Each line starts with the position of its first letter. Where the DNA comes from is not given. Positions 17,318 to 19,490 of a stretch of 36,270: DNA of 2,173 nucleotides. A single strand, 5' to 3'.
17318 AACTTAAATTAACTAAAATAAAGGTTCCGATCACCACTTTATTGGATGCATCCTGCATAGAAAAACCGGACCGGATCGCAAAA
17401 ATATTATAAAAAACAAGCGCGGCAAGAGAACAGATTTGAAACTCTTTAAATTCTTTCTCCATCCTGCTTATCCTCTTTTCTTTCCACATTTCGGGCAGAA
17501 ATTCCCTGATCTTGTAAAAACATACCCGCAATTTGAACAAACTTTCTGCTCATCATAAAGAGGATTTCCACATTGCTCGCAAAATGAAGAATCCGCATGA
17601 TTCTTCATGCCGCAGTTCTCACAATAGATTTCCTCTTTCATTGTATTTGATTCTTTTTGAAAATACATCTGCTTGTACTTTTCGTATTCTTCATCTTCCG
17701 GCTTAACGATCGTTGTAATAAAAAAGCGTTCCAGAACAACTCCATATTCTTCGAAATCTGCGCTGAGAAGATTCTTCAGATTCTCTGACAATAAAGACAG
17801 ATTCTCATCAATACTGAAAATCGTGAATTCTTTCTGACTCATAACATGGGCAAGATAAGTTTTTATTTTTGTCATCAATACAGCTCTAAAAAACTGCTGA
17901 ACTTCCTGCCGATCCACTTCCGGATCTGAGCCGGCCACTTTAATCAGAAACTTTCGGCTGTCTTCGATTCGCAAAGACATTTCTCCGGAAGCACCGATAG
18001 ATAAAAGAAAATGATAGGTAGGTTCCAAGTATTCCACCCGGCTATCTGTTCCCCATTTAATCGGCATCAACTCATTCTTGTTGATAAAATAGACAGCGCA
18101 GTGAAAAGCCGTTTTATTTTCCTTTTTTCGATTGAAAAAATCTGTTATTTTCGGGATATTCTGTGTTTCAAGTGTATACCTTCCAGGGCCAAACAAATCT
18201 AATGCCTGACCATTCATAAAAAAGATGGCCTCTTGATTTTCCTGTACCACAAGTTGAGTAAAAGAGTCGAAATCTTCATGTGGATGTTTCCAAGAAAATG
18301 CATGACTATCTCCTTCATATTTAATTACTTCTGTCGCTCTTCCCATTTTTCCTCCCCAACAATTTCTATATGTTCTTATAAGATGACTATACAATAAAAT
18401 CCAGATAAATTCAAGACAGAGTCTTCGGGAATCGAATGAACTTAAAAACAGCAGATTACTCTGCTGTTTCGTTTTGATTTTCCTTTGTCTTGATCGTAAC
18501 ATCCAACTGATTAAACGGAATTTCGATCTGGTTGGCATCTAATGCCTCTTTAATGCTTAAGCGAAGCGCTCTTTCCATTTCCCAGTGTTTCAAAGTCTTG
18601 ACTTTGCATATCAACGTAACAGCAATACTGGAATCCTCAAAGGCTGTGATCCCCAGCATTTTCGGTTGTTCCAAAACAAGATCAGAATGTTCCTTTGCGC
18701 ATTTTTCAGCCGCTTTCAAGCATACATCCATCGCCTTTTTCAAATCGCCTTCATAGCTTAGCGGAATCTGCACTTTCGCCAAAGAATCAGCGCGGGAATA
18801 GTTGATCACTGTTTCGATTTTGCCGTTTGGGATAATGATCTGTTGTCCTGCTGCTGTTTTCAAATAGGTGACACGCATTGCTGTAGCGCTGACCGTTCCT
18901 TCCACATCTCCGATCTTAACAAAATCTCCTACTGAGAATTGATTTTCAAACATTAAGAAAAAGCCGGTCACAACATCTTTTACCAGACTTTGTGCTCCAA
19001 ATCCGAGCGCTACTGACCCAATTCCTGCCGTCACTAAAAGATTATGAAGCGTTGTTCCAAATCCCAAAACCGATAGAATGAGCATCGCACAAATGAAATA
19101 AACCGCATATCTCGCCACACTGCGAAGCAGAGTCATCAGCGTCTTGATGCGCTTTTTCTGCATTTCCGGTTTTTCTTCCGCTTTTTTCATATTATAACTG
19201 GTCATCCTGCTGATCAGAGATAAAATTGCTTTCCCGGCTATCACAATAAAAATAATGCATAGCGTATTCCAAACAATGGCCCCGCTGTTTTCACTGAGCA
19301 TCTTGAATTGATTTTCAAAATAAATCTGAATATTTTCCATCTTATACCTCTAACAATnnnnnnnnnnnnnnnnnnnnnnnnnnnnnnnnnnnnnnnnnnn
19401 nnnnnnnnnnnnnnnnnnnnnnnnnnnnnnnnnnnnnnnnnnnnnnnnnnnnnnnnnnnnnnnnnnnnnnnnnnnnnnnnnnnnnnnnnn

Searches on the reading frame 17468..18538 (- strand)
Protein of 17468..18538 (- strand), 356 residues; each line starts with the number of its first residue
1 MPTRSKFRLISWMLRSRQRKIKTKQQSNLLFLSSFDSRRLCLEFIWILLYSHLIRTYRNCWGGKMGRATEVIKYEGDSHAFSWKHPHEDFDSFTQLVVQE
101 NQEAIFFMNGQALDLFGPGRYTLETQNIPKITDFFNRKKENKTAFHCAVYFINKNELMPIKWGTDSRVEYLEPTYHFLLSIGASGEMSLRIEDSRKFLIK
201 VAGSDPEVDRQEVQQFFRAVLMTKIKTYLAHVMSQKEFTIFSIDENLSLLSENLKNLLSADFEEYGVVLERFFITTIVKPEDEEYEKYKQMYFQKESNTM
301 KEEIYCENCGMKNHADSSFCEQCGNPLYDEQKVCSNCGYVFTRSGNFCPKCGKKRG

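Call 47: search_protein_families(library=pfam, proteins=[window:17468-18538:-], max_evalue=0.001)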
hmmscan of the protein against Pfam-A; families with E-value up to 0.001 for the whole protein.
window:17468-18538:- (356 aa): 7 families
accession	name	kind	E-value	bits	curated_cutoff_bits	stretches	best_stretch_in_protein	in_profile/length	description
PF13421.11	Band_7_1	-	5.1e-37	128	24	1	92-284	13-200/211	SPFH domain-Band 7 family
PF12773.13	DZR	-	4.9e-10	39.9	27.3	1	306-352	1-45/45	Double zinc ribbon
PF17032.10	Zn_ribbon_15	-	4.9e-08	34.1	28.9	1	260-324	12-73/73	zinc-ribbon family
PF13240.11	Zn_Ribbon_1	-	8.5e-08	32.2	25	2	319-339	1-21/23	zinc-ribbon domain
PF01145.31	Band_7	-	1.3e-06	29.1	23.6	1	179-287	58-153/176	SPFH domain / Band 7 family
PF13248.11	Zn_ribbon_3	-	2.2e-06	27.4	27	1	320-341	5-26/26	zinc-ribbon domain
PF18912.6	DZR_2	-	0.00093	19.4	27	0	301-337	19-55/56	Double zinc ribbon domain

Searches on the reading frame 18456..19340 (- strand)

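Call 47: search_protein_families(library=pfam, proteins=[window:18456-19340:-], max_evalue=0.001)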
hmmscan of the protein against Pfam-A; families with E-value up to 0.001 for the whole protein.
window:18456-19340:- (294 aa): 3 families
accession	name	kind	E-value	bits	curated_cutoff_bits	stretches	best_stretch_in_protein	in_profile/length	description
PF00924.24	MS_channel_2nd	-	2.9e-19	69.4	20.2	1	119-183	2-68/68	Mechanosensitive ion channel, beta-domain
PF21082.3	MS_channel_3rd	-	9.7e-10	39.2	21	1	189-274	2-88/88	Mechanosensitive ion channel MscS, C-terminal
PF21088.3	MS_channel_1st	-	0.00037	20.9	23.1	1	76-117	3-42/42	Mechanosensitive ion channel, transmembrane helices 2/3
